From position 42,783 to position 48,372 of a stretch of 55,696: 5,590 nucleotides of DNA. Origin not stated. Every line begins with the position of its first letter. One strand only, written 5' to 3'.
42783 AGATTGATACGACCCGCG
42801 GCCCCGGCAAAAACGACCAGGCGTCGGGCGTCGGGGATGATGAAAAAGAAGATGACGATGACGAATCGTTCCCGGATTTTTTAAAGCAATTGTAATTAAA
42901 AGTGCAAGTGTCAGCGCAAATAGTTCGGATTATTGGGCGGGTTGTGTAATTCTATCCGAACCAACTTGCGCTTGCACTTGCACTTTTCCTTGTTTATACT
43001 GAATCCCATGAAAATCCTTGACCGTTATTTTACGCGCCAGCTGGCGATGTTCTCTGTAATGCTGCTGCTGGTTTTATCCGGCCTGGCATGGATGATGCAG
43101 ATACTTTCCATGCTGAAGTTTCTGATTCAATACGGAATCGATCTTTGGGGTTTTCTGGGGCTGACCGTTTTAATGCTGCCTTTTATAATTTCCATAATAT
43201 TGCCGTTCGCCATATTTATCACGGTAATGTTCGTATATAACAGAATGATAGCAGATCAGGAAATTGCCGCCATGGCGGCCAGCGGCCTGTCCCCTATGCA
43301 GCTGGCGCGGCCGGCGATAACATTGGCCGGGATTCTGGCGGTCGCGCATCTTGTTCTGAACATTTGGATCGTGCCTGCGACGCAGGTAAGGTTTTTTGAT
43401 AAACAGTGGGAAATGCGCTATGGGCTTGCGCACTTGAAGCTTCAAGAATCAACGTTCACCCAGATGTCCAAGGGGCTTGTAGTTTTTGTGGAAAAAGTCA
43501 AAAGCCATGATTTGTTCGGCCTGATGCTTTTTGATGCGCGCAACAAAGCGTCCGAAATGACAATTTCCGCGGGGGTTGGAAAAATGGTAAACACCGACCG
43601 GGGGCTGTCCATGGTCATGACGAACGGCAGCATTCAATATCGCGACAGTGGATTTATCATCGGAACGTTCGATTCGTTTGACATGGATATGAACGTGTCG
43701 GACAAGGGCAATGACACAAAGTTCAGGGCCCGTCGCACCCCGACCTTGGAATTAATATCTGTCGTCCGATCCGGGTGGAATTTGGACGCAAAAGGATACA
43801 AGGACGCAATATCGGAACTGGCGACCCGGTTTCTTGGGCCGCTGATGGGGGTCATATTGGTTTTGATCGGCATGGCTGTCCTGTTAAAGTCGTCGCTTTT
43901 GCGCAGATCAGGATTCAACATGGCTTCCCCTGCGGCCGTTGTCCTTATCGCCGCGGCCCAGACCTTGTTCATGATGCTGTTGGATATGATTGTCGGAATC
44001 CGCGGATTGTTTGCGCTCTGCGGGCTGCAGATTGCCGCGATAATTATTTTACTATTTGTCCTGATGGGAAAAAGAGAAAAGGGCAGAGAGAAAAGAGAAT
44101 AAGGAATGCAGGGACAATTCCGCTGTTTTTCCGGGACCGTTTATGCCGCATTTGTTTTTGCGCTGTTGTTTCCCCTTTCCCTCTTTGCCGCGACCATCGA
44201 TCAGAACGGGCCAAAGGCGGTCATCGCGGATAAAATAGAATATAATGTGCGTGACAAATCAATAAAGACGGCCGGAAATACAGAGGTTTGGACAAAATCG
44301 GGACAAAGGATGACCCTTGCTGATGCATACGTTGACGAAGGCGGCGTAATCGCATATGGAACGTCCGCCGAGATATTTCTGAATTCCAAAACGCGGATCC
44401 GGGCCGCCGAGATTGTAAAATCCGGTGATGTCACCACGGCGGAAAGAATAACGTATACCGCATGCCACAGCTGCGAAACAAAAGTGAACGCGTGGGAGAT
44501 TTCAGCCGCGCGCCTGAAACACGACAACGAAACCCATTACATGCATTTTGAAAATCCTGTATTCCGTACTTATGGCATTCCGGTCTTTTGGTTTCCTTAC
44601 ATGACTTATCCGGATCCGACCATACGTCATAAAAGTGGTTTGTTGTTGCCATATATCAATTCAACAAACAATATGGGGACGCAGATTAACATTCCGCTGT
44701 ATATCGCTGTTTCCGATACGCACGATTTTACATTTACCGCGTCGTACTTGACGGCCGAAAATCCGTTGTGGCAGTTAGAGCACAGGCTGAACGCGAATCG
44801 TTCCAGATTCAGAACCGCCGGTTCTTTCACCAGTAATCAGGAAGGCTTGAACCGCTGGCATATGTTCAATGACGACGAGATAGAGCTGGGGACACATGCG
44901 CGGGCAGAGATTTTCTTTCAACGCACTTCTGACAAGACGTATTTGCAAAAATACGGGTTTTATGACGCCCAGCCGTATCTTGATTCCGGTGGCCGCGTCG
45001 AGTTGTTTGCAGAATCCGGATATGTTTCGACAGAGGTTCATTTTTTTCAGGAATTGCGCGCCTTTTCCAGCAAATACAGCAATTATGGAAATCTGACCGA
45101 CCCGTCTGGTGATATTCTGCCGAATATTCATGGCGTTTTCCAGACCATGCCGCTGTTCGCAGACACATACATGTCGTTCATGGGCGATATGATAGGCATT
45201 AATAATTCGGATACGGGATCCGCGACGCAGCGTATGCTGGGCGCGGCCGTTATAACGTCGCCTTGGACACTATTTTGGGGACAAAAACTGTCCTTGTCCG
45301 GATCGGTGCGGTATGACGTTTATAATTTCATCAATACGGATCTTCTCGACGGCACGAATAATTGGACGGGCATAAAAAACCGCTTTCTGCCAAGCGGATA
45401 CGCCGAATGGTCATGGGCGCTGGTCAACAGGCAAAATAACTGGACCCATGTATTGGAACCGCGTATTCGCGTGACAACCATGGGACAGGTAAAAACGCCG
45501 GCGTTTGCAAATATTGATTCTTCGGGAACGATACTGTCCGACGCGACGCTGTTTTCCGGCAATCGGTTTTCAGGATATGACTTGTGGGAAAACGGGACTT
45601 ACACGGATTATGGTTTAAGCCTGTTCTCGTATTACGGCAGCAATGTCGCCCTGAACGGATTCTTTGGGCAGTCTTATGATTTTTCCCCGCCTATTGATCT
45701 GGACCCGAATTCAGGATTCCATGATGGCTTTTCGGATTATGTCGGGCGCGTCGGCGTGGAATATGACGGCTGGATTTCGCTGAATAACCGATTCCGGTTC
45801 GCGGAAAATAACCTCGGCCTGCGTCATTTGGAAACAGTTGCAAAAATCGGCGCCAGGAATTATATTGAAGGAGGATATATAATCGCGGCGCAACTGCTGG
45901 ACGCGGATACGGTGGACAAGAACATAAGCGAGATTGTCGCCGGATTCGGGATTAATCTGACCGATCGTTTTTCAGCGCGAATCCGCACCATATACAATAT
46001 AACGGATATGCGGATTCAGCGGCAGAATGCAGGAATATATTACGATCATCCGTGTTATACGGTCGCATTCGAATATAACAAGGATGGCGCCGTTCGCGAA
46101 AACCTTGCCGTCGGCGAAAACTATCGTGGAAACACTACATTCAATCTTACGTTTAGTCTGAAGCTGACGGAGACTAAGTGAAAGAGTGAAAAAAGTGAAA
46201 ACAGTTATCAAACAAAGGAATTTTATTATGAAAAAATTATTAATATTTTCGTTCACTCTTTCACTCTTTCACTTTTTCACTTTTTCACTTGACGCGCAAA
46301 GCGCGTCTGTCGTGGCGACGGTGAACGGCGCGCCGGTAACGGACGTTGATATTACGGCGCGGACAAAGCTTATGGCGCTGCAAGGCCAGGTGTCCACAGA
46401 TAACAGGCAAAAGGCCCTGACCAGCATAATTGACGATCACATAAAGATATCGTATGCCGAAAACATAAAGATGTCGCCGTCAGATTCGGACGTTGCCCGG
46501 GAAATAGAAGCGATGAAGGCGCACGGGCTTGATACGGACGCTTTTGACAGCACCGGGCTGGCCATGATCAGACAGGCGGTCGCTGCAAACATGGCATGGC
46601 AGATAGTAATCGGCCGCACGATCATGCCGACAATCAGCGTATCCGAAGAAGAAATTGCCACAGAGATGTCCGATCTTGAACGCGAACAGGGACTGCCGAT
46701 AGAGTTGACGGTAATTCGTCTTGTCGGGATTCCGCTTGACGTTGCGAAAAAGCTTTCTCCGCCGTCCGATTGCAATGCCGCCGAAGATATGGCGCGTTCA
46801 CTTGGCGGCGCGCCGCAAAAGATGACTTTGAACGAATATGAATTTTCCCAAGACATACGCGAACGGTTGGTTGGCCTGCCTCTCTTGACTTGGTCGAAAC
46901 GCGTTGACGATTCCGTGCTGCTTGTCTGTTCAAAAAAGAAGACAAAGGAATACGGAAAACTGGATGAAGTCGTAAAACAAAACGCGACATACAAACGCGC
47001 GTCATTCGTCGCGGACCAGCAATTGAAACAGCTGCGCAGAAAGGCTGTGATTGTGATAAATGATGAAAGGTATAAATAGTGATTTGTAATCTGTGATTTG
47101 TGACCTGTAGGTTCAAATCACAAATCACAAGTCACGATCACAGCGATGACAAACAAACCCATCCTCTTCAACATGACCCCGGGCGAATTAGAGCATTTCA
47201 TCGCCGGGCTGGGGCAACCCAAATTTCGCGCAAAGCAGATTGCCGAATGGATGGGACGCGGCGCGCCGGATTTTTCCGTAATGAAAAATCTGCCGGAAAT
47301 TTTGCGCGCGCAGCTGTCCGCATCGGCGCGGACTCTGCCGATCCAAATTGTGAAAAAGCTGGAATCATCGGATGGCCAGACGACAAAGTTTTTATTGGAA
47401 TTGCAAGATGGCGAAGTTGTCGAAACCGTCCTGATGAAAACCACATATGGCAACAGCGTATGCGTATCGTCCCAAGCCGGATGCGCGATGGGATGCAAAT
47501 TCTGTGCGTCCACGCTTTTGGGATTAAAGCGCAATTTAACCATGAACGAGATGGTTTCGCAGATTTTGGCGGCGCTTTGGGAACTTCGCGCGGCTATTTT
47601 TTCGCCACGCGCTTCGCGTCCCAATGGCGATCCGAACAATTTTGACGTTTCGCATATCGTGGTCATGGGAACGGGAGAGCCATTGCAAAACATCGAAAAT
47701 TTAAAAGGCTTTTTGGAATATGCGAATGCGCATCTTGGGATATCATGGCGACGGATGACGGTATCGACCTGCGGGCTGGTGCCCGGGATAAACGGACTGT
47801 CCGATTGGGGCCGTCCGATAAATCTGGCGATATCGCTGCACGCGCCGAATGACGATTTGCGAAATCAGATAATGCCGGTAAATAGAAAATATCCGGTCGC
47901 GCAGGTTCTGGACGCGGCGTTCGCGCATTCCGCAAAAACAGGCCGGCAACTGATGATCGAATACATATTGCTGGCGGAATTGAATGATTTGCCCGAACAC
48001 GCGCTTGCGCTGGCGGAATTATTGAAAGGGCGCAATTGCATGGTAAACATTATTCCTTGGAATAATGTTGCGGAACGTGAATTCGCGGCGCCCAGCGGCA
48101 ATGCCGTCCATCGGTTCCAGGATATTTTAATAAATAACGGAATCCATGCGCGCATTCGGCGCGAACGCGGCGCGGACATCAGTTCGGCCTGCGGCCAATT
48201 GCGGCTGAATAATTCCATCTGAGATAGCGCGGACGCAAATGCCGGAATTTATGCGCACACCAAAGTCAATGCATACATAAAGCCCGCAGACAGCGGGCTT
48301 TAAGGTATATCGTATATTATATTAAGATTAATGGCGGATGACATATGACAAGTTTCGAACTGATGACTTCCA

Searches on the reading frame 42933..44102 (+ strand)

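Call 13: search_protein_families(library=pfam, proteins=[window:42933-44102:+], max_evalue=0.00001)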
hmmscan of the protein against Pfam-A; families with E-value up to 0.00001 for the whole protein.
window:42933-44102:+ (389 aa): 1 family
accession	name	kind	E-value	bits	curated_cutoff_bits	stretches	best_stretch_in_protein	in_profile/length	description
PF03739.19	LptF_LptG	-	1.5e-50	172.7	27.9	1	31-378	1-349/353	Lipopolysaccharide export system permease LptF/LptG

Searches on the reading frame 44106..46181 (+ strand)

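Call 13: search_protein_families(library=pfam, proteins=[window:44106-46181:+], max_evalue=0.00001)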
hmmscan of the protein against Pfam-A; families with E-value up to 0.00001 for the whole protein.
window:44106-46181:+ (691 aa): 1 family
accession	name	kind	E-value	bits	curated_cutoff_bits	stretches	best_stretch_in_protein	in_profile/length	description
PF04453.20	LptD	-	3.6e-32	112.6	22.4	1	249-605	2-366/384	LPS transport system D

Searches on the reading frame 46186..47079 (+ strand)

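Call 13: search_protein_families(library=pfam, proteins=[window:46186-47079:+], max_evalue=0.00001)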
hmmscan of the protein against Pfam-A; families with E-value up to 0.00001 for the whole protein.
window:46186-47079:+ (297 aa): 1 family
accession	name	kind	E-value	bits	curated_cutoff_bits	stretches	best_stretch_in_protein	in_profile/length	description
PF13624.11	SurA_N_3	-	7.5e-07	29.6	27.2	1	14-122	12-131/162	SurA-like N-terminal domain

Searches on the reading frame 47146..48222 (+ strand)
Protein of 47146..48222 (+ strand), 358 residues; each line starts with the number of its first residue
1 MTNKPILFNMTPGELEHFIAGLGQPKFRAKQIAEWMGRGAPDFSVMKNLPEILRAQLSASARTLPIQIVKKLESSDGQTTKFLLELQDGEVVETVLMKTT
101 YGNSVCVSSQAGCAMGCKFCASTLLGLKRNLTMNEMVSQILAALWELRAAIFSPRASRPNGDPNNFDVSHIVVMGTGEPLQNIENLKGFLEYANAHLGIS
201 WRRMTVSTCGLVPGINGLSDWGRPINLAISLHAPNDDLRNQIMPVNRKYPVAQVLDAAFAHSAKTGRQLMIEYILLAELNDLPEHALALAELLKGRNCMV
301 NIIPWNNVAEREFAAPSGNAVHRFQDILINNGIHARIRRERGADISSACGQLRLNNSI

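Call 30: search_protein_families(library=pfam, proteins=[window:47146-48222:+], max_evalue=0.05)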
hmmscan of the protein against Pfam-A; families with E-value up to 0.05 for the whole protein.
window:47146-48222:+ (358 aa): 2 families
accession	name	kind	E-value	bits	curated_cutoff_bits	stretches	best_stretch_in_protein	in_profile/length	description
PF21016.3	RlmN_N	-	8.8e-12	45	24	1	7-61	3-58/60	Ribosomal RNA large subunit methyltransferase N-terminal domain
PF04055.27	Radical_SAM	-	3.9e-09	37.3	29.5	1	169-259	46-134/166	Radical SAM superfamily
